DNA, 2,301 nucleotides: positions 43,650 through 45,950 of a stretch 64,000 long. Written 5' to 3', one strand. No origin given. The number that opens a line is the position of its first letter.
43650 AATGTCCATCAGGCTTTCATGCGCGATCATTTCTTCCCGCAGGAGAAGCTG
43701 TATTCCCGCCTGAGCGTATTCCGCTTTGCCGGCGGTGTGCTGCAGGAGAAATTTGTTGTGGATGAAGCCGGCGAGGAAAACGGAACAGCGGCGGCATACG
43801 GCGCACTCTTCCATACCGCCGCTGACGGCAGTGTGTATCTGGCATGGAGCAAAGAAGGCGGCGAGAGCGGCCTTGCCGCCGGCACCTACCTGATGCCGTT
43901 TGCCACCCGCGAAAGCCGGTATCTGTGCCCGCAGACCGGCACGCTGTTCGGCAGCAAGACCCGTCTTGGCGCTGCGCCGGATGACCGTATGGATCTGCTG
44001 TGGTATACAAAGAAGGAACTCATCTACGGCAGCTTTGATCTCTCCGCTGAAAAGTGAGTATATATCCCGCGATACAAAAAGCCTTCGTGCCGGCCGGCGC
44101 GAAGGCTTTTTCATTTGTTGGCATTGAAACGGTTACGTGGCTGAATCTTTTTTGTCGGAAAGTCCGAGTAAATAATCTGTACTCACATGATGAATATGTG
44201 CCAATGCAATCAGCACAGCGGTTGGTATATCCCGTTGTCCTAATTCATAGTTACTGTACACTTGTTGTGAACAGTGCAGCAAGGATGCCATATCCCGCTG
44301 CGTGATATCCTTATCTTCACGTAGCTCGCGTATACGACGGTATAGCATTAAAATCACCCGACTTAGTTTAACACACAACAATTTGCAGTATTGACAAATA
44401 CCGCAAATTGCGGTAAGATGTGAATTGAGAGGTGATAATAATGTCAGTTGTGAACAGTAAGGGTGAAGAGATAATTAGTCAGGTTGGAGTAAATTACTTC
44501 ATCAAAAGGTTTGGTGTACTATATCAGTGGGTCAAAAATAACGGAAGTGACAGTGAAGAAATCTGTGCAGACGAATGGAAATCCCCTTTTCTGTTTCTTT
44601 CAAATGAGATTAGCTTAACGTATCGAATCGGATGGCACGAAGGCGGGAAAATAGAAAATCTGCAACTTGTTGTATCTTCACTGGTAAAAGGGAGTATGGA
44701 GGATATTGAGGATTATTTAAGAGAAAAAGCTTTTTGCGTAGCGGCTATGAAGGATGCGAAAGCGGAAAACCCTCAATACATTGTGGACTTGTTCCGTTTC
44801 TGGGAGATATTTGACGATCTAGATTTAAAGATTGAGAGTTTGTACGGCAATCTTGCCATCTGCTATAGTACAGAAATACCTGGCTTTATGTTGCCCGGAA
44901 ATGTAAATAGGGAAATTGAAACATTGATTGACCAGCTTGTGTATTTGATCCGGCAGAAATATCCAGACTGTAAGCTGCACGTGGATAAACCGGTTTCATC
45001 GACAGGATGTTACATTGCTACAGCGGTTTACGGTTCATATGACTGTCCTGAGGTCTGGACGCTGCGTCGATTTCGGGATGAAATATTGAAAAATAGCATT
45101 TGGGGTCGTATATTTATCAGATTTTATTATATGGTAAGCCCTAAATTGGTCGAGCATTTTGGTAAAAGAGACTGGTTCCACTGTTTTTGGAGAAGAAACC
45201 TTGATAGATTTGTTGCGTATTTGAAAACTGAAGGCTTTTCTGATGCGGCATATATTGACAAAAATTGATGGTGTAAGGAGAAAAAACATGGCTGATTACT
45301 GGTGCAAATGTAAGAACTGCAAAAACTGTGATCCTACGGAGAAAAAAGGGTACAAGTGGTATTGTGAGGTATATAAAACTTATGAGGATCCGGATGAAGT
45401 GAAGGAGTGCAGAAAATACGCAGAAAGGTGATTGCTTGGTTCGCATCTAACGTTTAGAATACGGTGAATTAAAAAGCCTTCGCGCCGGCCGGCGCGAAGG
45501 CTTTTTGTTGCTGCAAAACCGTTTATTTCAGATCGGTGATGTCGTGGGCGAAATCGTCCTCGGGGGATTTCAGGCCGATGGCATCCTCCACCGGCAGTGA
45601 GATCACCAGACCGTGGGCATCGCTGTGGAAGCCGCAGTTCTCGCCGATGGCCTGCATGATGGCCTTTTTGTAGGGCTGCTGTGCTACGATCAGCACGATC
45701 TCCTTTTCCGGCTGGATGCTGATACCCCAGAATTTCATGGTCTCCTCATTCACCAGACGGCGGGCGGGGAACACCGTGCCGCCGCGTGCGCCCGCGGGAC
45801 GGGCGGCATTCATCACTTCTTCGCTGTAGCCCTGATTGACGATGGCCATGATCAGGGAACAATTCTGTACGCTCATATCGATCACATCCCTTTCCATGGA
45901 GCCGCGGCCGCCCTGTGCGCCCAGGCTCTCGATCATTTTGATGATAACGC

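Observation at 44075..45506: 1.4-kb low-GC three-gene island inserted into a bidirectional terminator, which is duplicated at both ends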

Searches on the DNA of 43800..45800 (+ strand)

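Call 89: search_rna_families(source=window, start=43800, end=45800, threshold=evalue, max_evalue=1)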
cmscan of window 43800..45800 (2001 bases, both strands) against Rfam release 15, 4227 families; matches with E-value up to 1: 3.
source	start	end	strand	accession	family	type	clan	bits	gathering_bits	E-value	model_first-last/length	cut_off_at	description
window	44076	44118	+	RF00489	ctRNA_p42d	Gene; antisense;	-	23.6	50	0.036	1-46/46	no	ctRNA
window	43857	43880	+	RF01686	Acido-1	Gene; sRNA;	-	21.2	50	0.33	41-64/64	no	Acido-1 RNA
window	45472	45519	-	RF02225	sX6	Gene; sRNA;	-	16.4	40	0.16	274-327/342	no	Proteobacterial sRNA sX6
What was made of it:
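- Tried and rejected: Rfam on 43800-45800: nothing at gathering score (call 89).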

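Call 102: search_dna_similar(query=window:44112-45470:+, collection=phages, mode=distant, max_rows=10)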
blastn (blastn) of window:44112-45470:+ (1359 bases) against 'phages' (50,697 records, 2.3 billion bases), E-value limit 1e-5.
No match.

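Call 103: search_dna_similar(query=window:44112-45470:+, collection=plasmids, mode=distant, max_rows=10)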
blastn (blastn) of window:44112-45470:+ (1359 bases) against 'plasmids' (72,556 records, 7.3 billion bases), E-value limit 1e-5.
No match.

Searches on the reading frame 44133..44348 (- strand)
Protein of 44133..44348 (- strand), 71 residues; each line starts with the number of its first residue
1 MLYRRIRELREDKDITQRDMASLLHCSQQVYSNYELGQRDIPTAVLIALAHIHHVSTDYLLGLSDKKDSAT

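Call 7: search_protein_families(library=pfam, proteins=[window:44133-44348:-], max_evalue=0.1)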
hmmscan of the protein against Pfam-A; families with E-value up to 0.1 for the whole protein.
window:44133-44348:- (71 aa): 7 families
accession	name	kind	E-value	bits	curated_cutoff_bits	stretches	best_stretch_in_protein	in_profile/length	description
PF01381.28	HTH_3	-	1.3e-12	47.9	23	1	6-60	1-55/55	Helix-turn-helix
PF12844.13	HTH_19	-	8.2e-12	45.3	30.2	1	3-61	1-59/64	Helix-turn-helix domain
PF13560.12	HTH_31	-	2.7e-10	40.8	27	1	4-57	4-58/64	Helix-turn-helix domain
PF15731.11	MqsA_antitoxin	-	0.013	16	30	1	5-49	73-117/131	Antitoxin component of bacterial toxin-antitoxin system, MqsA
PF13443.12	HTH_26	-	0.019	15.6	22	1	5-52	1-49/63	Cro/C1-type HTH DNA-binding domain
PF13744.12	HTH_37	-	0.029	14.6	27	1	2-33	19-50/80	Helix-turn-helix domain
PF22495.2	HTH_92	-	0.089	12.6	27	0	7-49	1-42/45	RsaL-like HTH domain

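Call 8: search_protein_families(library=ncbifam, proteins=[window:44133-44348:-], max_evalue=0.1)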
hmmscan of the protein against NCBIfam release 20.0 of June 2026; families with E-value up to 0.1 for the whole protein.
window:44133-44348:- (71 aa): 14 families
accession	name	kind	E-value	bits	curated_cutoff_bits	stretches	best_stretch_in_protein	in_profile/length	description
NF041951.1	phage_RstR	subfamily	1e-11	45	80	1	3-68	4-69/108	RstR family transcriptional repressor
NF047948.1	male_kill_WMK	equivalog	9e-06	25.3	300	1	4-68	165-228/300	WO male-killing family protein Wmk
NF006015.0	PRK08154.1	subfamily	9.3e-05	21.7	204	1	2-67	31-96/314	anaerobic benzoate catabolism transcriptional regulator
NF007257.0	PRK09706.1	subfamily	0.0005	19.9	101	1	2-66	6-71/135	transcriptional repressor DicA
NF041575.1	antitoxPezA_Strep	equivalog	0.00071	19.6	290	1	1-56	1-56/158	type II toxin-antitoxin system antitoxin PezA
TIGR03830.1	CxxCG_CxxCG_HTH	subfamily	0.00085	19.1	61.8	1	5-45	69-109/127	type II TA system antitoxin MqsA family protein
NF038139.1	Reg_Aceta_RamB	equivalog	0.00097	17.9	700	1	5-60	6-61/465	acetate metabolism transcriptional regulator RamB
NF052239.1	antitox_spr1629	equivalog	0.0026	16.9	335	1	5-61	6-62/377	spr1629 family repressor/antitoxin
TIGR03070.1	couple_hipB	subfamily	0.0034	17.3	71.65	1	6-50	7-51/58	type II toxin-antitoxin system Y4mF family antitoxin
NF003162.0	PRK04140.1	equivalog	0.0047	16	263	1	5-52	130-177/317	transcriptional regulator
NF040522.1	VC1465_fam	subfamily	0.0092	16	70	1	6-45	1-40/111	VC1465 family Xer recombination activation factor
TIGR00270.2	TIGR00270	equivalog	0.026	14.4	110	1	4-38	78-112/159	multiprotein bridging factor aMBF1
TIGR04176.1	MarR_EPS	equivalog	0.039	14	88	0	3-27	7-31/105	MarR family EPS-associated transcriptional regulator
NF058600.1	TransRegSco1979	equivalog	0.039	13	350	1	2-56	9-63/280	Sco1979 family transcriptional regulator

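Call 9: search_protein_families(library=padloc, proteins=[window:44133-44348:-], max_evalue=1)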
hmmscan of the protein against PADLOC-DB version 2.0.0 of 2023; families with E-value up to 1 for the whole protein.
window:44133-44348:- (71 aa): 15 families
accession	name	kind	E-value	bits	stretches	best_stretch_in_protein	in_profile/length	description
PDLC02926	HTH_VI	-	3.7e-09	34.7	1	1-69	1-69/92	-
PDLC03947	RmrA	-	4.8e-08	30.2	1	4-62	14-72/383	-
PDLC04142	capH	-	4.1e-07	29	1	5-67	10-72/103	capH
PDLC04775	PDC-M69A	-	5.3e-06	24.9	1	5-66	11-72/113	-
PDLC03952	RmrA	-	4.3e-05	20.5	1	4-54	25-75/395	-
PDLC03954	RmrA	-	5.9e-05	20.1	1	4-65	13-74/380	-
PDLC03951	RmrA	-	0.00012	19.2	1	4-64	11-71/400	-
PDLC03945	RmrA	-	0.0011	16.2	1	5-61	6-62/394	-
PDLC03944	RmrA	-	0.002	15.3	1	4-62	9-67/384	-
PDLC03949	RmrA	-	0.004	14.1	1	5-61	6-62/363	-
PDLC03665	Control_protein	-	0.0056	14.9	1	4-46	11-54/77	control protein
PDLC03664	Control_protein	-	0.0066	14.9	1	4-51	16-63/74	control protein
PDLC03956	RmrA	-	0.011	12.8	1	4-67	11-75/399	-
PDLC03950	RmrA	-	0.036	11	1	4-60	5-61/369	-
PDLC03953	RmrA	-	0.037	11.3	1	5-56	9-60/373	-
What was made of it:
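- On Known anti-phage defence systems (PADLOC-DB v2): Only generic HTH models hit the XRE (call 9).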

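Call 10: search_protein_families(library=phrogs, proteins=[window:44133-44348:-], max_evalue=1)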
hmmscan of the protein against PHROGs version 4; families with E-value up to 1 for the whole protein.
window:44133-44348:- (71 aa): 36 families (the best 25 are shown)
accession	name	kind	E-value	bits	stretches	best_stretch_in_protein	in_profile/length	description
phrog_8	-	transcription regulation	3.1e-20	73.9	1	1-69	76-144/346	transcriptional regulator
phrog_3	-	transcription regulation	2.1e-10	41.9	1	1-66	88-151/430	transcriptional repressor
phrog_2328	-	transcription regulation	2.5e-09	38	1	4-65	18-79/128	transcriptional repressor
phrog_2967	-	transcription regulation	2.9e-08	34.5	1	3-67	12-76/225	transcriptional regulator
phrog_5823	-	transcription regulation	5e-08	33.5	1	4-67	9-73/404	transcriptional regulator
phrog_4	-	transcription regulation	2.1e-07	31.2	1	3-67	138-198/400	transcriptional repressor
phrog_2439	-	transcription regulation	3.5e-06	27.1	1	5-64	11-70/367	transcriptional regulator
phrog_4836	-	transcription regulation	7.3e-06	26.7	1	4-61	78-135/194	CII-like regulator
phrog_34939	-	unknown function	7.7e-06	26.7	1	4-65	12-74/280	-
phrog_2104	-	unknown function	3.2e-05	25.1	1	4-52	42-90/103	-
phrog_1994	-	DNA, RNA and nucleotide metabolism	3.5e-05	24.8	1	5-67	3-65/170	DNA binding protein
phrog_7241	-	transcription regulation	4.3e-05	24.6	1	6-61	66-121/122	transcriptional regulator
phrog_7396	-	unknown function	8.6e-05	23.3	1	4-66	18-83/227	-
phrog_1124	-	transcription regulation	0.00014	22.5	1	5-54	12-60/177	transcriptional regulator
phrog_5119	-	unknown function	0.00024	21.9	1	5-59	57-113/152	-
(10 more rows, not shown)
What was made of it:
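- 44133..44348 (-): 71-aa XRE/HTH_3 repressor consisting of the DNA-binding domain only. Pfam HTH_3 at 47.9 bits (cutoff 23); phrog_8 E=3e-20 (calls 7, 10).
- PADLOC, PHROGs and Pfam give nothing for either cargo protein (calls 7, 9, 10). The XRE matches phage repressor families best (phrog_8 E=3e-20; RstR-like E=1e-11; calls 8, 10).
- Tried and rejected: Pfam, PHROGs and PADLOC on the 275-aa and 47-aa proteins (calls 7, 9, 10).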

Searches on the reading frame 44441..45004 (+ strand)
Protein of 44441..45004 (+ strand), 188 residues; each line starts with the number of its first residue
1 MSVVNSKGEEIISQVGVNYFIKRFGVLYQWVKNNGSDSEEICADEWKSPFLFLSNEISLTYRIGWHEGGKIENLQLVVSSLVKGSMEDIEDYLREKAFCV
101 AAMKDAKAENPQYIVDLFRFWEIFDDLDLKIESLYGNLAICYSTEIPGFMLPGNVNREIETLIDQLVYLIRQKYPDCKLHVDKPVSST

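Call 55: search_protein_representatives(protein=window:44441-45004:+)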
Query: 188 residues. Proteins with E-value up to 0.001 (for the whole library): 1; up to 1e-10: 1; up to 1e-30: 1. The best 1 are listed.
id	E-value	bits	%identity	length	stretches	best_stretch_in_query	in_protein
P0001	2.4e-122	422.3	100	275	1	1-188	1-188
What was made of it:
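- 44441..45004 (+): Orphan N-terminal 'head' (residues 1-188) of the 275-aa protein; predicted alpha/beta fold. Exhaustive phmmer against 1.84 billion representatives finds only itself (call 55).
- Closest known: CFI-box-CTERM domain-containing proteins. Different: The head here has no detectable relative (call 55).
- Tried and rejected: Exhaustive search with the N-terminal head: it found only itself (call 55).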
